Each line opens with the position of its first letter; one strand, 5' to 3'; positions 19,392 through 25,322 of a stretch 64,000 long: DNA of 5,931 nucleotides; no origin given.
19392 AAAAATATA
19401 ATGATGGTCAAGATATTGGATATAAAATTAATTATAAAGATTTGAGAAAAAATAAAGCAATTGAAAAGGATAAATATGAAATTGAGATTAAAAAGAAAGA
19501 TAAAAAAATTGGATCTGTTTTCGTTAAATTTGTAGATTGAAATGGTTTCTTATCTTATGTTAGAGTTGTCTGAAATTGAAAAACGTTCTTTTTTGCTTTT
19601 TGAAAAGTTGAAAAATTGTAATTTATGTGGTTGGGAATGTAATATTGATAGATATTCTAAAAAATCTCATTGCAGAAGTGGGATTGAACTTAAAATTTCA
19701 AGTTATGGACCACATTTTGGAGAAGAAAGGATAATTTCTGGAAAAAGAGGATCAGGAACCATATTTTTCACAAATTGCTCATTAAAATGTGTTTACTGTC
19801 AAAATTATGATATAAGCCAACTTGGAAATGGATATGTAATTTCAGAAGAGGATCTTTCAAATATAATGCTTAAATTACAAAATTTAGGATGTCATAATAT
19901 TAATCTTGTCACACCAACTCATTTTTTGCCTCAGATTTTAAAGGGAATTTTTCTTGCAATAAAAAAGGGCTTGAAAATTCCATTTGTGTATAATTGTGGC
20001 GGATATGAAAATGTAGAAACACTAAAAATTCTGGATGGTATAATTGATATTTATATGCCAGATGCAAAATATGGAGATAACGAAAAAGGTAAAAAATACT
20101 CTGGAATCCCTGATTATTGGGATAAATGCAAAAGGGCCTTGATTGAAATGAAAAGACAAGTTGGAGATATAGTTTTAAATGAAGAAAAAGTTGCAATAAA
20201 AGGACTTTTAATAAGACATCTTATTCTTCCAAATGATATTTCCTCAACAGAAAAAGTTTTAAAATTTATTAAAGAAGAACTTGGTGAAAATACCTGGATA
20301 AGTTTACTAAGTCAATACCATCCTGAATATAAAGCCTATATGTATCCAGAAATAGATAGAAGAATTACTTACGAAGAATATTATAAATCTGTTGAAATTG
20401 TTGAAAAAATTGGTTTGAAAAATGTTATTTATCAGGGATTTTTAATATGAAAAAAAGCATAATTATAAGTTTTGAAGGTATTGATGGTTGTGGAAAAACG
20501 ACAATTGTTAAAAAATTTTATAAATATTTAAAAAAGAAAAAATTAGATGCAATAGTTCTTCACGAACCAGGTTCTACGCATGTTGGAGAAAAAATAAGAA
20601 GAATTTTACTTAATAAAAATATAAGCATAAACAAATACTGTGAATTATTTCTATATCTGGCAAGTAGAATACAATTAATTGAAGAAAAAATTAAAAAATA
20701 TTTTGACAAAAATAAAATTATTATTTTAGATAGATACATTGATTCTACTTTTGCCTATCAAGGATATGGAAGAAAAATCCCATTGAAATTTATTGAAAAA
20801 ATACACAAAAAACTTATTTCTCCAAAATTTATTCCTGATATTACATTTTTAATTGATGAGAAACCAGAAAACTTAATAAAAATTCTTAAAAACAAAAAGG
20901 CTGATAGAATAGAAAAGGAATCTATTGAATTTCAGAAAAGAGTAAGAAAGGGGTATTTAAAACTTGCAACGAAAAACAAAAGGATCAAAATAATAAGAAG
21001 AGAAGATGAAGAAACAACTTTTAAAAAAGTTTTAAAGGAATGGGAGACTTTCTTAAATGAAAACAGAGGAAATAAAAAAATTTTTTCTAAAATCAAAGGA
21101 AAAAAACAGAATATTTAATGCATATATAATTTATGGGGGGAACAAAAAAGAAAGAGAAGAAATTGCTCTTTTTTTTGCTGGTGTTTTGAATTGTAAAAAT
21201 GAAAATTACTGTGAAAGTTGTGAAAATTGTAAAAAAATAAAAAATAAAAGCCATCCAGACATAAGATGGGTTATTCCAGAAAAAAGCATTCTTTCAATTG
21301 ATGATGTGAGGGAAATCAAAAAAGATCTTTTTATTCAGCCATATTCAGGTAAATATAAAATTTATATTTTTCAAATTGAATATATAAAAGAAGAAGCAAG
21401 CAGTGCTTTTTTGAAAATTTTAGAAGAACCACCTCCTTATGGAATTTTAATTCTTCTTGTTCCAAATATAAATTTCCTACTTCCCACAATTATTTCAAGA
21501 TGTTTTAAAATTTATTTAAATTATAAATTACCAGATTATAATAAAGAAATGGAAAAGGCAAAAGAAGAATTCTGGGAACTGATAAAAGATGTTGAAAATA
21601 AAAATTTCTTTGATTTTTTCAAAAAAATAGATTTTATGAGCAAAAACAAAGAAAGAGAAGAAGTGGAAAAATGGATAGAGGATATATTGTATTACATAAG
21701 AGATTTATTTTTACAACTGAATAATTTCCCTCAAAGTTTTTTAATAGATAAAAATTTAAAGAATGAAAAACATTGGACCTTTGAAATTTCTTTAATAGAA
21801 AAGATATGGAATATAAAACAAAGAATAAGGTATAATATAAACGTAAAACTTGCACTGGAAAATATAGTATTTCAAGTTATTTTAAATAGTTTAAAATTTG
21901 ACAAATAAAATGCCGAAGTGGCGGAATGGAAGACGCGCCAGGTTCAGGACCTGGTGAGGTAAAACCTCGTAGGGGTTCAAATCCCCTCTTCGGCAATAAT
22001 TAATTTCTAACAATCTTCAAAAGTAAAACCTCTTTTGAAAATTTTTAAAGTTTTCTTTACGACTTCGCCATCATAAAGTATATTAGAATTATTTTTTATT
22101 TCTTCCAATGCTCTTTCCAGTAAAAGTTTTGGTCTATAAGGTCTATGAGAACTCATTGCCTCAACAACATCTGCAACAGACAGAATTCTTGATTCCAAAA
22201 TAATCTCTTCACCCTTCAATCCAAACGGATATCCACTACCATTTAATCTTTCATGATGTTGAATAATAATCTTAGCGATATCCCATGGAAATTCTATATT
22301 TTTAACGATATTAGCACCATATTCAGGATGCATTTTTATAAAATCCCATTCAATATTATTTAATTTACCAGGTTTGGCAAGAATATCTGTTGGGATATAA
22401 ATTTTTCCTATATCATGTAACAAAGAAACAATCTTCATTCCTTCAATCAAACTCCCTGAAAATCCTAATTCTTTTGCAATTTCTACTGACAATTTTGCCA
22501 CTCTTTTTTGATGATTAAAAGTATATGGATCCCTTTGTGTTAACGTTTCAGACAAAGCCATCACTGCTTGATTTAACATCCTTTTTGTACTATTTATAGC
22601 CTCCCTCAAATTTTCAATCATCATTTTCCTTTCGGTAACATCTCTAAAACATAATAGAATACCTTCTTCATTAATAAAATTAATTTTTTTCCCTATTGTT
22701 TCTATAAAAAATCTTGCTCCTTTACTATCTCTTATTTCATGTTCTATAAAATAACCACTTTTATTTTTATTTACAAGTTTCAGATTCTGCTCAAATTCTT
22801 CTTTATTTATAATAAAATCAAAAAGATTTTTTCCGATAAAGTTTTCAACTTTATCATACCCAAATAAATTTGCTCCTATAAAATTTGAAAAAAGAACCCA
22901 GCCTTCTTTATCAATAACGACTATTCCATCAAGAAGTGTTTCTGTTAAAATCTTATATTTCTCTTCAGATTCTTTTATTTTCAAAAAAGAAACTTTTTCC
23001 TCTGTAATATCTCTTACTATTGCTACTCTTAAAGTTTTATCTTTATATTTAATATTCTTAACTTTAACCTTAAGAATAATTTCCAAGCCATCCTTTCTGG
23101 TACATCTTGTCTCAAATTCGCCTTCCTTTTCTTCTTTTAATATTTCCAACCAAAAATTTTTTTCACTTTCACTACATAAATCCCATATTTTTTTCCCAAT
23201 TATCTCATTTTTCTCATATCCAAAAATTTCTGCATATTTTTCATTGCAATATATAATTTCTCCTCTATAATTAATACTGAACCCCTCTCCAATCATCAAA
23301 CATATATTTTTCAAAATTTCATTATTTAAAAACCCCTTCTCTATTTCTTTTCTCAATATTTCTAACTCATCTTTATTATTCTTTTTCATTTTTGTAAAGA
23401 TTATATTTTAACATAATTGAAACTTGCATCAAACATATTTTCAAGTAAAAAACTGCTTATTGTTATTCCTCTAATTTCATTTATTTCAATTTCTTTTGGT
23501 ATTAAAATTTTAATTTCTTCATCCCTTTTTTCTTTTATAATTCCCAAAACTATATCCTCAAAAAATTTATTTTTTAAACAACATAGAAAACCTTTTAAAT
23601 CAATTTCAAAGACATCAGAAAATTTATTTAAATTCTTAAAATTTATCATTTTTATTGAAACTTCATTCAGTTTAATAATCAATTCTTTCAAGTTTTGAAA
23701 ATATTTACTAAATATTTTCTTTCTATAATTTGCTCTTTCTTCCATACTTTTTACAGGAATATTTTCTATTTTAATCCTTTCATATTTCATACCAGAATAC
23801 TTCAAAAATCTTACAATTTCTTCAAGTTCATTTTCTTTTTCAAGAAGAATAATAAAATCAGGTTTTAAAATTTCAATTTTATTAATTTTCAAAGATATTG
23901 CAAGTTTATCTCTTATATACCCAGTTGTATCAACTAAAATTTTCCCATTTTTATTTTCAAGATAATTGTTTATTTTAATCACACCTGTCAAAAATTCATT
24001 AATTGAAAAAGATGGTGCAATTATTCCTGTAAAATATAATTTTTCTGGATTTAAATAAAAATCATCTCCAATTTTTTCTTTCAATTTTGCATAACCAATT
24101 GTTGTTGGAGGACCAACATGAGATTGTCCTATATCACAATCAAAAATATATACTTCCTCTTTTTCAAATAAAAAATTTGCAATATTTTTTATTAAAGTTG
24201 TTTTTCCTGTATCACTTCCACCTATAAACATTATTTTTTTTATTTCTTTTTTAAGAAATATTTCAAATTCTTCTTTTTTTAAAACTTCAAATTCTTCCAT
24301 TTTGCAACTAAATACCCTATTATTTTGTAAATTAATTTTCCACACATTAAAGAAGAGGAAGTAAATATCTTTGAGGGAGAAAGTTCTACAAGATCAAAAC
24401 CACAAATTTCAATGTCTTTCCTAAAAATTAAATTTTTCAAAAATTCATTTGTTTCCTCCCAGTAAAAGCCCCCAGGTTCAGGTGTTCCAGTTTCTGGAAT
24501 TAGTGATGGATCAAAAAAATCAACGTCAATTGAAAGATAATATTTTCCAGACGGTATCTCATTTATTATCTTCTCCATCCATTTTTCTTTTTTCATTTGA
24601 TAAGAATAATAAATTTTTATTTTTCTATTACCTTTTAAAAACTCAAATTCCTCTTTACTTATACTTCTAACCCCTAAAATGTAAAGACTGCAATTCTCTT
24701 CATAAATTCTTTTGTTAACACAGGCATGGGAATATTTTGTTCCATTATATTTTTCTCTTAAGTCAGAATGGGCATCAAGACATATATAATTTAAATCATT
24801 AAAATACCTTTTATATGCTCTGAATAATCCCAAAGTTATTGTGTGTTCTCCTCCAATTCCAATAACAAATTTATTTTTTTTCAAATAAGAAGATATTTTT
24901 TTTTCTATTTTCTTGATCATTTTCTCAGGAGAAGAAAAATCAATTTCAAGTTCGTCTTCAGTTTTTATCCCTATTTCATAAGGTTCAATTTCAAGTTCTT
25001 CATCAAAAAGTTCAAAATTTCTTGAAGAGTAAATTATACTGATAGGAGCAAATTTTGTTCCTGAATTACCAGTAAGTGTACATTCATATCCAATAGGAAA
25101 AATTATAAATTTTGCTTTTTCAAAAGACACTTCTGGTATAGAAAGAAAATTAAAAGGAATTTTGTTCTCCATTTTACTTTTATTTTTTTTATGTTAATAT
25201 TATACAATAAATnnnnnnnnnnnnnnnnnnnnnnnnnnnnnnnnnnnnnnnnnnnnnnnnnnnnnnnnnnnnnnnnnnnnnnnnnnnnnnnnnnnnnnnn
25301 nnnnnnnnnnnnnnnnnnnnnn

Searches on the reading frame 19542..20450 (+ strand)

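Call 57: search_protein_families(library=pfam, proteins=[window:19542-20450:+], max_evalue=1e-8)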
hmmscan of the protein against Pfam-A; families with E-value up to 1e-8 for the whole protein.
window:19542-20450:+ (302 aa): 1 family
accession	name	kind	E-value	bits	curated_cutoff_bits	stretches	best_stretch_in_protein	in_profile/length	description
PF04055.27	Radical_SAM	-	1.9e-14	54.6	29.5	1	74-205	2-138/166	Radical SAM superfamily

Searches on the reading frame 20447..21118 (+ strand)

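Call 57: search_protein_families(library=pfam, proteins=[window:20447-21118:+], max_evalue=1e-8)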
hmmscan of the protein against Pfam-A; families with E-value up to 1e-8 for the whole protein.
window:20447-21118:+ (223 aa): 1 family
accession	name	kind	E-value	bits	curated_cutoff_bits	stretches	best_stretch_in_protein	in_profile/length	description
PF02223.23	Thymidylate_kin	-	1.7e-46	158.7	27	1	9-188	1-177/185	Thymidylate kinase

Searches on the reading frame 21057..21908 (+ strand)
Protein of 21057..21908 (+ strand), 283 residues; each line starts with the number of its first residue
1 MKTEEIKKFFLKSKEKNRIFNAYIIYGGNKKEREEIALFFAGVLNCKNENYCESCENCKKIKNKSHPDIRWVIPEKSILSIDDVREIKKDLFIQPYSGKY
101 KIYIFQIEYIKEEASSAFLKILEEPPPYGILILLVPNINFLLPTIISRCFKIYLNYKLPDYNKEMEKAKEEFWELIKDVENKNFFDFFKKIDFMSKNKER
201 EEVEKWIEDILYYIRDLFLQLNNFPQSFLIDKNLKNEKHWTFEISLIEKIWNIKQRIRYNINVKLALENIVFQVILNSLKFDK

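Call 57: search_protein_families(library=pfam, proteins=[window:21057-21908:+], max_evalue=1e-8)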
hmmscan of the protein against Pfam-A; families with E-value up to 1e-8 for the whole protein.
window:21057-21908:+ (283 aa): 1 family
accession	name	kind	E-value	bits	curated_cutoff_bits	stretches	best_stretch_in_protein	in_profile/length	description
PF13177.12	DNA_pol3_delta2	-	1.8e-42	145.5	27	1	4-155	3-158/161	DNA polymerase III, delta subunit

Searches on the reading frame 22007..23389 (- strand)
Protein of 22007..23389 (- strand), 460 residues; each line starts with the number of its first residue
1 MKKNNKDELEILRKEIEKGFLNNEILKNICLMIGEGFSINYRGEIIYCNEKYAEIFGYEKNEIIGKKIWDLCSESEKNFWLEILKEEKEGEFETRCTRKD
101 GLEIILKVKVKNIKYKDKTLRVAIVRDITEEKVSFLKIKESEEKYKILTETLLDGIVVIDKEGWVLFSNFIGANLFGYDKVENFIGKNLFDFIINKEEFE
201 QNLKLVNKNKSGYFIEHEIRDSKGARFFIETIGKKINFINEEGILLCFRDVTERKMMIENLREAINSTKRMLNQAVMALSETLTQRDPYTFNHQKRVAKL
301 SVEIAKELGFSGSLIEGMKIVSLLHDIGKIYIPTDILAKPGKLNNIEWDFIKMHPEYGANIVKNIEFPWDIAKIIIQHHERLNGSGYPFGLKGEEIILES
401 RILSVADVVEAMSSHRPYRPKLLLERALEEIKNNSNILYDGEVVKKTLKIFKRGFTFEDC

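Call 57: search_protein_families(library=pfam, proteins=[window:22007-23389:-], max_evalue=1e-8)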
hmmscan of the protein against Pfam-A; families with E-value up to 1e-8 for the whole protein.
window:22007-23389:- (460 aa): 5 families
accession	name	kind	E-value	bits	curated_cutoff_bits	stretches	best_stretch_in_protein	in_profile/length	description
PF13487.12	HD_5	-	1.2e-35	123.3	27.2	1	279-443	3-170/170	HD domain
PF13426.13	PAS_9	-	6.5e-28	97.5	27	1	40-130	8-103/103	PAS domain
PF01966.28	HD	-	7.9e-21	74.9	22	1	290-412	1-116/116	HD domain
PF00989.32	PAS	-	1.2e-18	67.6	22.6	0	37-120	15-103/113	PAS fold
PF08448.16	PAS_4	-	3.4e-10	40.5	23.1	0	42-131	14-108/110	PAS fold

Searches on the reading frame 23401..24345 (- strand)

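Call 58: search_protein_families(library=pfam, proteins=[window:23401-24345:-], max_evalue=1e-8)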
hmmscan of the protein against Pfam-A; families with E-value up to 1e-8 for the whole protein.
window:23401-24345:- (314 aa): 1 family
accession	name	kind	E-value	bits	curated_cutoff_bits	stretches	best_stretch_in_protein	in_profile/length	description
PF16575.11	CLP1_P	-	2.6e-31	109.3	26.6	1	42-218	1-188/188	mRNA cleavage and polyadenylation factor CLP1 P-loop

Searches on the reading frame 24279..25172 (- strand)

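Call 58: search_protein_families(library=pfam, proteins=[window:24279-25172:-], max_evalue=1e-8)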
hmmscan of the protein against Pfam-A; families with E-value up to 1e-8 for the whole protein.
window:24279-25172:- (297 aa): 1 family
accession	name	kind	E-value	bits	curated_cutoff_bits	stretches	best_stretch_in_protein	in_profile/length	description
PF00491.26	Arginase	-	3.4e-59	201.1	22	1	21-283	2-276/280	Arginase family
